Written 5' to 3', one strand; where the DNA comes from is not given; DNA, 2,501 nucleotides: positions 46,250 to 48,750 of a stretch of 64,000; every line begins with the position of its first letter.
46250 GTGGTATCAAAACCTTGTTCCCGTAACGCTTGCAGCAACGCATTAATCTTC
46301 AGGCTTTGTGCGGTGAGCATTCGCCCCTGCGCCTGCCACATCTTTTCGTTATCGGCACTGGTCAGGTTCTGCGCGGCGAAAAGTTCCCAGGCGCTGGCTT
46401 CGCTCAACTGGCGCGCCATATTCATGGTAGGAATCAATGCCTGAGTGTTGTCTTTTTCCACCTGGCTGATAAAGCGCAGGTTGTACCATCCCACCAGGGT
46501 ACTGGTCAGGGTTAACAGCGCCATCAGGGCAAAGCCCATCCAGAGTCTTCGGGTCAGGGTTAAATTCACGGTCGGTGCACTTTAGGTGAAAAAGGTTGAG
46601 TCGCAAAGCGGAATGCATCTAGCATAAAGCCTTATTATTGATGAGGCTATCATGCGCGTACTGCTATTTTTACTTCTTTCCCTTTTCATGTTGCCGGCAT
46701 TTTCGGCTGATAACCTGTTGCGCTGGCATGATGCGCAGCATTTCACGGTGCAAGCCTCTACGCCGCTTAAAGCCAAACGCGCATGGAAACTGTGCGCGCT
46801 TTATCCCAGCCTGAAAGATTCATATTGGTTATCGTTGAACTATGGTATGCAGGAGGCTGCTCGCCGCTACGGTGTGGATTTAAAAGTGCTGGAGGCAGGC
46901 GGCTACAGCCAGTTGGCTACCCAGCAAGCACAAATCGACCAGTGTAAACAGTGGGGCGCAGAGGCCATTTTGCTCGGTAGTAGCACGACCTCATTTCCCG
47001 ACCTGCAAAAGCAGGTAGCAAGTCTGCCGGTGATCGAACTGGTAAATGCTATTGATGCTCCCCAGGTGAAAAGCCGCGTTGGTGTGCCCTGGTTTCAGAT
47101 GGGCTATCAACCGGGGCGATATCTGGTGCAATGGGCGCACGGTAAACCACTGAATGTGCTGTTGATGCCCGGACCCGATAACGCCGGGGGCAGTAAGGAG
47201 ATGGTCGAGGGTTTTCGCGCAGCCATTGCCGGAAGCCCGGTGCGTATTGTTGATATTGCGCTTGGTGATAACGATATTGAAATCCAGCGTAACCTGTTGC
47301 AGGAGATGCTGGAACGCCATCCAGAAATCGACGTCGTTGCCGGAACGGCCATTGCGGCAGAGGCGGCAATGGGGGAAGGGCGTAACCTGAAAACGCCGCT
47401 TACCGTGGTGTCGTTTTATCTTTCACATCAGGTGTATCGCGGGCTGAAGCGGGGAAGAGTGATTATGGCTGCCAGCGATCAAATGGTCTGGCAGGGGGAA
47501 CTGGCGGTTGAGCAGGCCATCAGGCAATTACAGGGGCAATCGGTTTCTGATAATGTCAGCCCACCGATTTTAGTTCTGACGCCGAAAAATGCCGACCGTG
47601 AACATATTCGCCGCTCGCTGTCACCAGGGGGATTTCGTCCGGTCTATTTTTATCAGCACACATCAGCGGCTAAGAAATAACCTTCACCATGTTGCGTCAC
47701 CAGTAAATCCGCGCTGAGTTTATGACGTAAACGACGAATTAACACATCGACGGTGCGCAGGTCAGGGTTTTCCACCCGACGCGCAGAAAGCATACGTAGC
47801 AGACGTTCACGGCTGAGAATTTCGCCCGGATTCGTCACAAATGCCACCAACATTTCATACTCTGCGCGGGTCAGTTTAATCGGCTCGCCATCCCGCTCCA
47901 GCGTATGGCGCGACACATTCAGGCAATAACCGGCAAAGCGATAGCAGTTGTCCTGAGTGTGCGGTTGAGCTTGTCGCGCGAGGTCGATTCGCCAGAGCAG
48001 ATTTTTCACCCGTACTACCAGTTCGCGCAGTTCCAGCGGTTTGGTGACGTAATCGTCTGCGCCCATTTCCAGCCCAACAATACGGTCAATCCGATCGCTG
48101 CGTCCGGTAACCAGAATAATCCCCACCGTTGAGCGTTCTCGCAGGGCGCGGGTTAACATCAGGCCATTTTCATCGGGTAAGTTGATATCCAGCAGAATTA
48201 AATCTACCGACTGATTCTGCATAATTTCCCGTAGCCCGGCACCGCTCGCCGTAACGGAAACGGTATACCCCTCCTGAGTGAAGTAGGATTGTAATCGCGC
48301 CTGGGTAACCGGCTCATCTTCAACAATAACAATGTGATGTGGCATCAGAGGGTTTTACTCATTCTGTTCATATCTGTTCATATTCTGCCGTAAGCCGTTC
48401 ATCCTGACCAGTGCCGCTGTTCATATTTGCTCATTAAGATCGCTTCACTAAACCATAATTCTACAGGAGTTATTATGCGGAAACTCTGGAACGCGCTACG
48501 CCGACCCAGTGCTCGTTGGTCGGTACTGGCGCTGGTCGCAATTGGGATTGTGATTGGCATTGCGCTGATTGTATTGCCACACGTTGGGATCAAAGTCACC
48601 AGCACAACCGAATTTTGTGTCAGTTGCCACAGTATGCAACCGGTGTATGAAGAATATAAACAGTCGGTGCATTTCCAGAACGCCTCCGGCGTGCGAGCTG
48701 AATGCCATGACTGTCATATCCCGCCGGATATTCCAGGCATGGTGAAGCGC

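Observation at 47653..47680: Convergent 28-nt overlap of torT and torR 3' ends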

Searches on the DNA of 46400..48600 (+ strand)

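Call 3: search_dna_similar(query=window:46500-48500:+, collection=ecoli_genomes, mode=near, max_rows=12, rows=spread)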
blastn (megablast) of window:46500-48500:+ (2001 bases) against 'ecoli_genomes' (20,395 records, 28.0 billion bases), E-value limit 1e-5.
Records with a match: 5421; places in all: 5620; records where one place covers at least 80% of the query: 5412.
Genomes with a match: 5420 of 5426; with a place that covers at least 80% of the query: 5412. Places per genome that has any: lowest 1, median 1, highest 3. On chromosomes: 5614 places; on plasmids: 6.
Best place of each record, by identity: >=99% 2144; 95-99% 3271; 90-95% 5; 80-90% 1.
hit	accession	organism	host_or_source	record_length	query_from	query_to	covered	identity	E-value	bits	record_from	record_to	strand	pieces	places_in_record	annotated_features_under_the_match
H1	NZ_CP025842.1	Escherichia coli strain 720632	Homo sapiens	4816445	1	2001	100%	100.0%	0e+0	3690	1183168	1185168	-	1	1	torT: TMAO reductase system periplasmic protein TorT | torR: two-component system response regulator TorR | torS: TMAO reductase system sensor histidine kinase/response regulator TorS | torC: pentaheme c-type cytochrome TorC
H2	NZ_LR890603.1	Escherichia coli strain MSB1_8G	Homo sapiens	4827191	1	2001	100%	100.0%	0e+0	3690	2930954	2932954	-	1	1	torT: TMAO reductase system periplasmic protein TorT | torR: two-component system response regulator TorR | torS: TMAO reductase system sensor histidine kinase/response regulator TorS | torC: pentaheme c-type cytochrome TorC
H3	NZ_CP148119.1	Escherichia coli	missing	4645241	1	2001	100%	99.9%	0e+0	3685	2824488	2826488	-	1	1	torT: TMAO reductase system periplasmic protein TorT | torR: two-component system response regulator TorR | torS: TMAO reductase system sensor histidine kinase/response regulator TorS | torC: pentaheme c-type cytochrome TorC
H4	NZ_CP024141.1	Escherichia coli strain 14EC029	clinical patient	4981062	1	2001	100%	99.4%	0e+0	3629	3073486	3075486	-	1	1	torT: TMAO reductase system periplasmic protein TorT | torR: two-component system response regulator TorR | torS: TMAO reductase system sensor histidine kinase/response regulator TorS | torC: pentaheme c-type cytochrome TorC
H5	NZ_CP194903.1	Escherichia coli strain FAHZZU6724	Homo sapiens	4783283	1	2001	100%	99.3%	0e+0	3624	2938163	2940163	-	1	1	torT: TMAO reductase system periplasmic protein TorT | torR: two-component system response regulator TorR | torS: TMAO reductase system sensor histidine kinase/response regulator TorS | torC: pentaheme c-type cytochrome TorC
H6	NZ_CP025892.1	Escherichia coli strain 503025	Homo sapiens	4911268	1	2001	100%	98.6%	0e+0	3535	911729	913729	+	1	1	torT: TMAO reductase system periplasmic protein TorT | torR: two-component system response regulator TorR | torS: TMAO reductase system sensor histidine kinase/response regulator TorS | torC: pentaheme c-type cytochrome TorC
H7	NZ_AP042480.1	Escherichia coli strain OkiPb01676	bovine feces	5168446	1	2001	100%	98.5%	0e+0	3530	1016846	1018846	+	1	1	torT: TMAO reductase system periplasmic protein TorT | torR: two-component system response regulator TorR | torS: TMAO reductase system sensor histidine kinase/response regulator TorS | torC: pentaheme c-type cytochrome TorC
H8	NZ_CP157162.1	Escherichia coli strain UTAK-2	Bos taurus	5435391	1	2001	100%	98.1%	0e+0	3470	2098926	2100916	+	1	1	torT: TMAO reductase system periplasmic protein TorT | torR: two-component system response regulator TorR | torS: TMAO reductase system sensor histidine kinase/response regulator TorS | torC: pentaheme c-type cytochrome TorC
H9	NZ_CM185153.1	Escherichia coli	Human feces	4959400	1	2001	100%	97.8%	0e+0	3446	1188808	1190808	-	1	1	torT: TMAO reductase system periplasmic protein TorT | torR: two-component system response regulator TorR | torS: TMAO reductase system sensor histidine kinase/response regulator TorS | torC: pentaheme c-type cytochrome TorC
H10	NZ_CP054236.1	Escherichia coli strain EcPF5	Homo sapiens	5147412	1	2001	100%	97.7%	0e+0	3435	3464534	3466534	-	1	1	torT: TMAO reductase system periplasmic protein TorT | torR: two-component system response regulator TorR | torS: TMAO reductase system sensor histidine kinase/response regulator TorS | torC: pentaheme c-type cytochrome TorC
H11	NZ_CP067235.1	Escherichia coli strain SBF22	surface water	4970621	1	2001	100%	97.3%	0e+0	3391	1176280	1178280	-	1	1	torT: TMAO reductase system periplasmic protein TorT | torR: two-component system response regulator TorR | torS: TMAO reductase system sensor histidine kinase/response regulator TorS | torC: pentaheme c-type cytochrome TorC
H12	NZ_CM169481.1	Escherichia coli strain EC20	Homo sapiens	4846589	1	99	5%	97.0%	8e-37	165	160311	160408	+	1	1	torS: TMAO reductase system sensor histidine kinase/response regulator TorS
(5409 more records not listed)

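Call 6: get_annotated_region(hit=H1, flank=1500)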
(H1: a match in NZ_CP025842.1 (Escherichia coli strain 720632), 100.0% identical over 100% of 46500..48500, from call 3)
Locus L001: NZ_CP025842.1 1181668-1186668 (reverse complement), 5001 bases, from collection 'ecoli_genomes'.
description: Escherichia coli strain 720632 chromosome, complete genome
organism: Escherichia coli strain 720632 (NCBI taxid 562)
replicon: chromosome; assembly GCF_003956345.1
host: Homo sapiens; source: stool; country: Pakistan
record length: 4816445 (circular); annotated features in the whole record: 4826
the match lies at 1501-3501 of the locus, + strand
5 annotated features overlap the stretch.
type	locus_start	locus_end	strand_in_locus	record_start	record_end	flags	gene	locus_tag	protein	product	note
CDS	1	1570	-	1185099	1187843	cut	torS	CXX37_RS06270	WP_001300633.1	TMAO reductase system sensor histidine kinase/response regulator TorS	-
CDS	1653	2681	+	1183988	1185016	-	torT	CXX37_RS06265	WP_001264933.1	TMAO reductase system periplasmic protein TorT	-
CDS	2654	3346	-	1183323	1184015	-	torR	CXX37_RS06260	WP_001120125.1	two-component system response regulator TorR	-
CDS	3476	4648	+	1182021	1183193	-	torC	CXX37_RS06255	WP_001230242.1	pentaheme c-type cytochrome TorC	-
CDS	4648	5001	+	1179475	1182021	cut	torA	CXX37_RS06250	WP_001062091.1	trimethylamine-N-oxide reductase TorA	-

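Call 35: get_annotated_region(hit=H8, flank=200)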
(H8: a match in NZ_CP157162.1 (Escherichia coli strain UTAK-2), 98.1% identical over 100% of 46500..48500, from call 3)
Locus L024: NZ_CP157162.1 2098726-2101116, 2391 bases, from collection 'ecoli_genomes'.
description: Escherichia coli strain UTAK-2 chromosome, complete genome
organism: Escherichia coli strain UTAK-2 (NCBI taxid 562)
replicon: chromosome; assembly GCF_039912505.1
host: Bos taurus; source: culture; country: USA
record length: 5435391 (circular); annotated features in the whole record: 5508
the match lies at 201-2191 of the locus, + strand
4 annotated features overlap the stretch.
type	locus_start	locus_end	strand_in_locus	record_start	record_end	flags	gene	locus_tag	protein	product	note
CDS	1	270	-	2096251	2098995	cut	torS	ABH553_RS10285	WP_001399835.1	TMAO reductase system sensor histidine kinase/response regulator TorS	-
CDS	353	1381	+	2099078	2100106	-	torT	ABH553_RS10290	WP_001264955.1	TMAO reductase system periplasmic protein TorT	-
CDS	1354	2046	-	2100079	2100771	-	torR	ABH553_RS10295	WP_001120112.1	two-component system response regulator TorR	-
CDS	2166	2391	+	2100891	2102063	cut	torC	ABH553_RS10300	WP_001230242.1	pentaheme c-type cytochrome TorC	-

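Call 43: search_rna_families(source=window, start=46400, end=48600, threshold=evalue, max_evalue=1)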
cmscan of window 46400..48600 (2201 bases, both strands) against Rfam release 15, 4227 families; matches with E-value up to 1: 0.
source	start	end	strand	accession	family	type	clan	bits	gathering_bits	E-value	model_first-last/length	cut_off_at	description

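Call 46: search_dna_similar(query=L024:2034-2103:+, collection=ecoli_genomes, mode=near, max_rows=8)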
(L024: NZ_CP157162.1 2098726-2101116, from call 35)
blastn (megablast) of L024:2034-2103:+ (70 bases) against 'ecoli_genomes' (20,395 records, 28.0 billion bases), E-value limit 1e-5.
Records with a match: 5415; places in all: 5418; records where one place covers at least 80% of the query: 5373.
Genomes with a match: 5415 of 5426; with a place that covers at least 80% of the query: 5373. Places per genome that has any: lowest 1, median 1, highest 2. On chromosomes: 5412 places; on plasmids: 6.
Best place of each record, by identity: >=99% 12; 95-99% 101; 80-90% 5302.
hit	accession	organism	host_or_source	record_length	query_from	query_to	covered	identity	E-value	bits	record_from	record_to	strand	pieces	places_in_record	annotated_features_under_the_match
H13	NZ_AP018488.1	Escherichia coli O157:H7 strain PV15-279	Homo sapiens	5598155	1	70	100%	100.0%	6e-28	130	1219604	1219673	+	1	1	torR: two-component system response regulator TorR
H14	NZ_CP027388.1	Escherichia coli strain 2011C-4251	Homo sapiens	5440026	1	70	100%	100.0%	6e-28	130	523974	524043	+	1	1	torR: two-component system response regulator TorR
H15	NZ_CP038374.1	Escherichia coli O157:H7 strain F3113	beef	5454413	1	70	100%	100.0%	6e-28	130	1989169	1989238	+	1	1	torR: two-component system response regulator TorR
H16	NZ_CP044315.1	Escherichia coli strain SJ7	Homo sapiens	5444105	1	70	100%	100.0%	6e-28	130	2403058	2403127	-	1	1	torR: two-component system response regulator TorR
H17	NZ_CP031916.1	Escherichia coli O45:H2 strain FWSEC0003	Homo sapiens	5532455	1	70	100%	100.0%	6e-28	130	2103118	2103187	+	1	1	torR: two-component system response regulator TorR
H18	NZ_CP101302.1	Escherichia coli strain 2000-3039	Homo sapiens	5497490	1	70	100%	100.0%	6e-28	130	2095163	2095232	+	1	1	torR: two-component system response regulator TorR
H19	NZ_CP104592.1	Escherichia coli strain EC5931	Homo sapiens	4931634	1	70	100%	100.0%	6e-28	130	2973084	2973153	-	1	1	torR: two-component system response regulator TorR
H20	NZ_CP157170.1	Escherichia coli strain 99E2750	Homo sapiens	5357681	1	70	100%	100.0%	6e-28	130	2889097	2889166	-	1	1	torR: two-component system response regulator TorR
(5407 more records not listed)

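Call 73: search_dna_similar(query=window:47632-47701:+, collection=ecoli_genomes, mode=near, max_rows=12, rows=spread)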
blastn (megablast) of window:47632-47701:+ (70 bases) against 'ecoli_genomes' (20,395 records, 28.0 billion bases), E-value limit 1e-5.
Records with a match: 5416; places in all: 5419; records where one place covers at least 80% of the query: 5416.
Genomes with a match: 5416 of 5426; with a place that covers at least 80% of the query: 5416. Places per genome that has any: lowest 1, median 1, highest 2. On chromosomes: 5413 places; on plasmids: 6.
Best place of each record, by identity: >=99% 3231; 95-99% 2185.
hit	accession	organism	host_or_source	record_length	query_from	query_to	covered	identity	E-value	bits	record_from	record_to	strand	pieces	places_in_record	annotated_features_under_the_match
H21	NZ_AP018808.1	Escherichia coli strain E2865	Bos taurus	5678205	1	70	100%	100.0%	6e-28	130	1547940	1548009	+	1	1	torT: TMAO reductase system periplasmic protein TorT | torR: two-component system response regulator TorR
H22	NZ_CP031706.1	Escherichia coli strain R1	cattle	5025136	1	70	100%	100.0%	6e-28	130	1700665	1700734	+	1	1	torT: TMAO reductase system periplasmic protein TorT | torR: two-component system response regulator TorR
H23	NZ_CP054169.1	Escherichia coli strain STO_Bone1B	Homo sapiens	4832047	1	70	100%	100.0%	6e-28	130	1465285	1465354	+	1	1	torT: TMAO reductase system periplasmic protein TorT | torR: two-component system response regulator TorR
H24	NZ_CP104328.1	Escherichia coli strain THB42-F2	transconjugant from Escherichia coli ...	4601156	1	70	100%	100.0%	6e-28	130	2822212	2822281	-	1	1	torR: two-component system response regulator TorR | torT: TMAO reductase system periplasmic protein TorT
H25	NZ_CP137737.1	Escherichia coli strain HNSQ2209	pig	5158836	1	70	100%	100.0%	6e-28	130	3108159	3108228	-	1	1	torR: two-component system response regulator TorR | torT: TMAO reductase system periplasmic protein TorT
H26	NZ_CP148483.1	Escherichia coli strain Z1323CEC0004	Chicken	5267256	1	70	100%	100.0%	6e-28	130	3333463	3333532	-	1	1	torR: two-component system response regulator TorR | torT: TMAO reductase system periplasmic protein TorT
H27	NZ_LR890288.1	Escherichia coli strain MSB1_1A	Homo sapiens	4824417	1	70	100%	100.0%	6e-28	130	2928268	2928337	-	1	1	torR: two-component system response regulator TorR | torT: TMAO reductase system periplasmic protein TorT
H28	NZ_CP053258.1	Escherichia coli strain GF4-3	Guinea fowl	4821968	1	70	100%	98.6%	3e-26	124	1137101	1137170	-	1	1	torR: two-component system response regulator TorR | torT: TMAO reductase system periplasmic protein TorT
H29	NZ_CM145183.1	Escherichia coli strain E1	Homo sapiens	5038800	1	70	100%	98.6%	3e-26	124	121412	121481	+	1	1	torT: TMAO reductase system periplasmic protein TorT | torR: two-component system response regulator TorR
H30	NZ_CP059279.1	Escherichia coli strain C7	water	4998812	1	70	100%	95.7%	6e-23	113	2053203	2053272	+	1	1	torT: TMAO reductase system periplasmic protein TorT | torR: two-component system response regulator TorR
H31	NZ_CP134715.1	Escherichia coli strain RIVM_C040753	Homo sapiens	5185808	1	70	100%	95.7%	6e-23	113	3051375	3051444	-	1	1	torR: two-component system response regulator TorR | torT: TMAO reductase system periplasmic protein TorT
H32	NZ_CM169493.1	Escherichia coli strain EC08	Homo sapiens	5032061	1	70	100%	95.7%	6e-23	113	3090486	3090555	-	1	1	torR: two-component system response regulator TorR | torT: TMAO reductase system periplasmic protein TorT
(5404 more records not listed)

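Call 75: get_annotated_region(hit=H30, flank=60)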
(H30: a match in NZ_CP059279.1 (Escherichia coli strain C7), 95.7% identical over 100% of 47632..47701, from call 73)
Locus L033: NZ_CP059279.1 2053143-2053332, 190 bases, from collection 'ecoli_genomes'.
description: Escherichia coli strain C7 chromosome, complete genome
organism: Escherichia coli strain C7 (NCBI taxid 562)
replicon: chromosome; assembly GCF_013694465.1
host: -; source: water; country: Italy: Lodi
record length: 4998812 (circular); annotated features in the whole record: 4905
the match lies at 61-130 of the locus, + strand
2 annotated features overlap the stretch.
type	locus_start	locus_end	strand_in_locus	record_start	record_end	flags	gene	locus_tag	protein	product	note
CDS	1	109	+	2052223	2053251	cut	torT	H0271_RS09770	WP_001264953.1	TMAO reductase system periplasmic protein TorT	-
CDS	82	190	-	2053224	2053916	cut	torR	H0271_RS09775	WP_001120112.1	two-component system response regulator TorR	-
